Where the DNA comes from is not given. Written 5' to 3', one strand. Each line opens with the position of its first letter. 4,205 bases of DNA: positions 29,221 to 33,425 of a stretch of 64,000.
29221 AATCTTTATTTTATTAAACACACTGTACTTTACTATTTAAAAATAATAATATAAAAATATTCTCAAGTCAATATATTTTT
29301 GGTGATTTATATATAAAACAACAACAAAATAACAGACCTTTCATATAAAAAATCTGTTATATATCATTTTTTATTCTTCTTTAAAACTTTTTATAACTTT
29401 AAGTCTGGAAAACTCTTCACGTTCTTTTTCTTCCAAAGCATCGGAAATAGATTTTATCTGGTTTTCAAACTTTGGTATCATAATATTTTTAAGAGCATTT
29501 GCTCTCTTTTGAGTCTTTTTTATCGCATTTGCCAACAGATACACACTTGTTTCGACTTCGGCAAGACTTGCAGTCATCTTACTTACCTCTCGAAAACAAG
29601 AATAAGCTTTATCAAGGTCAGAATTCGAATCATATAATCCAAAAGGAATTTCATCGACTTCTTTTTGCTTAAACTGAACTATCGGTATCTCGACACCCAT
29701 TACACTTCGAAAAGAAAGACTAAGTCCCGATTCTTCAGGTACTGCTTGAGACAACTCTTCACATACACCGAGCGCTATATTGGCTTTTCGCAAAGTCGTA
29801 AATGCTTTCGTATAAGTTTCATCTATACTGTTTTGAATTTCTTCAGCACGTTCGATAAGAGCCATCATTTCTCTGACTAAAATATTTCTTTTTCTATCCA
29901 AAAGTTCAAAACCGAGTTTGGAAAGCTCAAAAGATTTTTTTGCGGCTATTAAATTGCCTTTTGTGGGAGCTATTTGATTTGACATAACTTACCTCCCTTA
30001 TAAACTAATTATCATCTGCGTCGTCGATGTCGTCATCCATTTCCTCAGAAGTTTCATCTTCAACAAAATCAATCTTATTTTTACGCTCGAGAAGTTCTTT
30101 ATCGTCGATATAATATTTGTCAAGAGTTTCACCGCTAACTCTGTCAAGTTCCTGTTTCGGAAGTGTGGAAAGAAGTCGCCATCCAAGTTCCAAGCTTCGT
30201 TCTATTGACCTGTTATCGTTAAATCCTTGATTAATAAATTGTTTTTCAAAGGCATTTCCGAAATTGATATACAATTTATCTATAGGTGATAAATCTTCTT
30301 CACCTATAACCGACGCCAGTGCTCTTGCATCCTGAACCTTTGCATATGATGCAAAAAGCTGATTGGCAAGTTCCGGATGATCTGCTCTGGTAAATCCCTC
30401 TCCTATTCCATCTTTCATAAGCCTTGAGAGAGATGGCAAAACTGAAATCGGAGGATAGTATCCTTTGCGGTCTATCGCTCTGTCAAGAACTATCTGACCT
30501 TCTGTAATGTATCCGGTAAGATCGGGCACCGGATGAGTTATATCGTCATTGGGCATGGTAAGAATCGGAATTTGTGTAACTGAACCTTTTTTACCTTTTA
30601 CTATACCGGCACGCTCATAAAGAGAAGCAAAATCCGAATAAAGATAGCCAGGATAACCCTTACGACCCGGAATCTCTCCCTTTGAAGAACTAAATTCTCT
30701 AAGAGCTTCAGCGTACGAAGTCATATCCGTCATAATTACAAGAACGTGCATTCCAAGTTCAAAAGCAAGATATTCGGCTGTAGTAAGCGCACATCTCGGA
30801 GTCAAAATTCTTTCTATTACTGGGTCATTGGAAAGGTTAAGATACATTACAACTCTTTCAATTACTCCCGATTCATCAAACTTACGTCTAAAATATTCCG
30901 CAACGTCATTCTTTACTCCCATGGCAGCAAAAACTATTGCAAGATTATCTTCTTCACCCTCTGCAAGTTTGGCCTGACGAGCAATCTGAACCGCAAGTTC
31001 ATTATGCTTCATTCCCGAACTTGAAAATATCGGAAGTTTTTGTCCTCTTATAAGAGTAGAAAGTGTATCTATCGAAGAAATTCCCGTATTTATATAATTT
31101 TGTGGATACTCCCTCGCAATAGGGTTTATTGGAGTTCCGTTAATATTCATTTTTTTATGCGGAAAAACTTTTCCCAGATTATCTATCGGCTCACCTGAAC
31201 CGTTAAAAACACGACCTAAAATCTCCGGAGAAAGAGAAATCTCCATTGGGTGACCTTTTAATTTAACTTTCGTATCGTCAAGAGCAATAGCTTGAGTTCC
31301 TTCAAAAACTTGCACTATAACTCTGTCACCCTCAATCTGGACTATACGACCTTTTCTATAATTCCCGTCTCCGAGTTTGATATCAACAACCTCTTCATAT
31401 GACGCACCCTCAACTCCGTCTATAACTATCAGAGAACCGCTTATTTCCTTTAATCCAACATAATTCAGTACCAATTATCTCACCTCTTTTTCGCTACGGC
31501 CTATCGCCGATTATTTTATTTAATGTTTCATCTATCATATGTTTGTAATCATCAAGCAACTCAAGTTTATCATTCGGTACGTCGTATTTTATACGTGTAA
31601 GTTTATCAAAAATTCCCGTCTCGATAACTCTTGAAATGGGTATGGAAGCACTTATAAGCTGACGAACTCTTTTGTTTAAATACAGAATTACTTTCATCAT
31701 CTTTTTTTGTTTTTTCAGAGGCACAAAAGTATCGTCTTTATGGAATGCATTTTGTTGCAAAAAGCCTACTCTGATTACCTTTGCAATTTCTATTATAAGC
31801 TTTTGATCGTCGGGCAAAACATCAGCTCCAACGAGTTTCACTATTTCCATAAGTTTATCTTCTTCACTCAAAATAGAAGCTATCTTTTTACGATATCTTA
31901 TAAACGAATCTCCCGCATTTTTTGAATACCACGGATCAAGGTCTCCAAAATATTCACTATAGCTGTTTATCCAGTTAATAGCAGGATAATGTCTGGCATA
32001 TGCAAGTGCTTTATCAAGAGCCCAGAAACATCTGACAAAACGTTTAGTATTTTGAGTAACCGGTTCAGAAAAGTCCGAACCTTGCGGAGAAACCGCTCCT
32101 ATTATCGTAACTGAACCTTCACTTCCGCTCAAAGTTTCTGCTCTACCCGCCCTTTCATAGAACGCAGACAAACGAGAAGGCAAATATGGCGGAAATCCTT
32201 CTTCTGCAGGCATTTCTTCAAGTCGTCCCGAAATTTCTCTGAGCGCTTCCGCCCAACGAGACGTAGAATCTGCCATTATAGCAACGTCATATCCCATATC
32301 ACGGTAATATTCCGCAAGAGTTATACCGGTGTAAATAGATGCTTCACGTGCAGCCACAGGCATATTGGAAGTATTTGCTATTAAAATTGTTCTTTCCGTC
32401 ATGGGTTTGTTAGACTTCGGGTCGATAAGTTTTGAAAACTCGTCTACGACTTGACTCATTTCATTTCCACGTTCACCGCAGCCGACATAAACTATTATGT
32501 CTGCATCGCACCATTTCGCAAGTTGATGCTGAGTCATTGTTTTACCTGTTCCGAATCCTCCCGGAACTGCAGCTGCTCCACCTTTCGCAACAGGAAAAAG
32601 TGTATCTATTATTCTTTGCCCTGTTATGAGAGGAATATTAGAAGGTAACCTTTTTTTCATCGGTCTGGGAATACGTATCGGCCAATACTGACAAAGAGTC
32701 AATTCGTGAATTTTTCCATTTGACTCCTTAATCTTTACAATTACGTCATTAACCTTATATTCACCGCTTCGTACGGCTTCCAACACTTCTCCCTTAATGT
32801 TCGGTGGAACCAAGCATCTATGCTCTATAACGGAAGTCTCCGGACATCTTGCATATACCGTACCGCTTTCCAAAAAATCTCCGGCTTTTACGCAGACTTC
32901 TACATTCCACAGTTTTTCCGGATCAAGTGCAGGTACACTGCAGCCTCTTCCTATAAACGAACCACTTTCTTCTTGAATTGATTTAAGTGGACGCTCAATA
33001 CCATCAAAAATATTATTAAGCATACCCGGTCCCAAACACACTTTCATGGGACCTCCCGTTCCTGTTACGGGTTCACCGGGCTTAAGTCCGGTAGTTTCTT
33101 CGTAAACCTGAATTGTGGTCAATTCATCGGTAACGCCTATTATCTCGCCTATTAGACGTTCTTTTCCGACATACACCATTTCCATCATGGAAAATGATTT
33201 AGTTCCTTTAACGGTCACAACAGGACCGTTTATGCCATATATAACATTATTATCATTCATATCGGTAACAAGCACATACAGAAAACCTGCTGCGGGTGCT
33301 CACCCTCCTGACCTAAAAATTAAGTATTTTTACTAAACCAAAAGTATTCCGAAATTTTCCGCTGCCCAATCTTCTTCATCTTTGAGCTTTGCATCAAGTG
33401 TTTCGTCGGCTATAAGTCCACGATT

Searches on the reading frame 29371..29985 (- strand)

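Call 9: search_protein_families(library=pfam, proteins=[window:29371-29985:-], max_evalue=0.001)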
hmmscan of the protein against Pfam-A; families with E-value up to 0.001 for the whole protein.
window:29371-29985:- (204 aa): 1 family
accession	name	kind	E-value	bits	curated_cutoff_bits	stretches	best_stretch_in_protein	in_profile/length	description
PF01813.22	ATP-synt_D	-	9.7e-52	176.1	25.7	1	11-200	1-196/196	ATP synthase subunit D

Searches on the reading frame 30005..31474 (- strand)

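Call 9: search_protein_families(library=pfam, proteins=[window:30005-31474:-], max_evalue=0.001)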
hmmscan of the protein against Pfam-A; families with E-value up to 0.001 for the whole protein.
window:30005-31474:- (489 aa): 3 families
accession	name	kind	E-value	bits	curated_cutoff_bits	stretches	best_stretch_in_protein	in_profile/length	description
PF00006.31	ATP-synt_ab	-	7.2e-76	255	29.5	1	131-350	1-213/213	ATP synthase alpha/beta family, nucleotide-binding domain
PF22919.1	ATP-synt_VA_C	-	1.4e-32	112.2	24.7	1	355-455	1-101/101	C-terminal domain of V and A type ATP synthase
PF02874.29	ATP-synt_ab_N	-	4.4e-09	37.2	20.9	1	10-71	3-66/69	ATP synthase alpha/beta family, beta-barrel domain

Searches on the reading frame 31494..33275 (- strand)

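Call 9: search_protein_families(library=pfam, proteins=[window:31494-33275:-], max_evalue=0.001)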
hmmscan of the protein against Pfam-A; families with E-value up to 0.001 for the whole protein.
window:31494-33275:- (593 aa): 4 families
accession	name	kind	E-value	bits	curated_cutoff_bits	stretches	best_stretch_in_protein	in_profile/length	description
PF00006.31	ATP-synt_ab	-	7e-75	251.8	29.5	1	219-440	1-213/213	ATP synthase alpha/beta family, nucleotide-binding domain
PF16886.11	ATP-synt_ab_Xtn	-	5.6e-28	97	25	1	114-201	1-88/88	ATPsynthase alpha/beta subunit barrel-sandwich domain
PF22919.1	ATP-synt_VA_C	-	4.4e-23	81.7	24.7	1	448-538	2-93/101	C-terminal domain of V and A type ATP synthase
PF02874.29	ATP-synt_ab_N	-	2.8e-12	47.4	20.9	1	12-74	1-69/69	ATP synthase alpha/beta family, beta-barrel domain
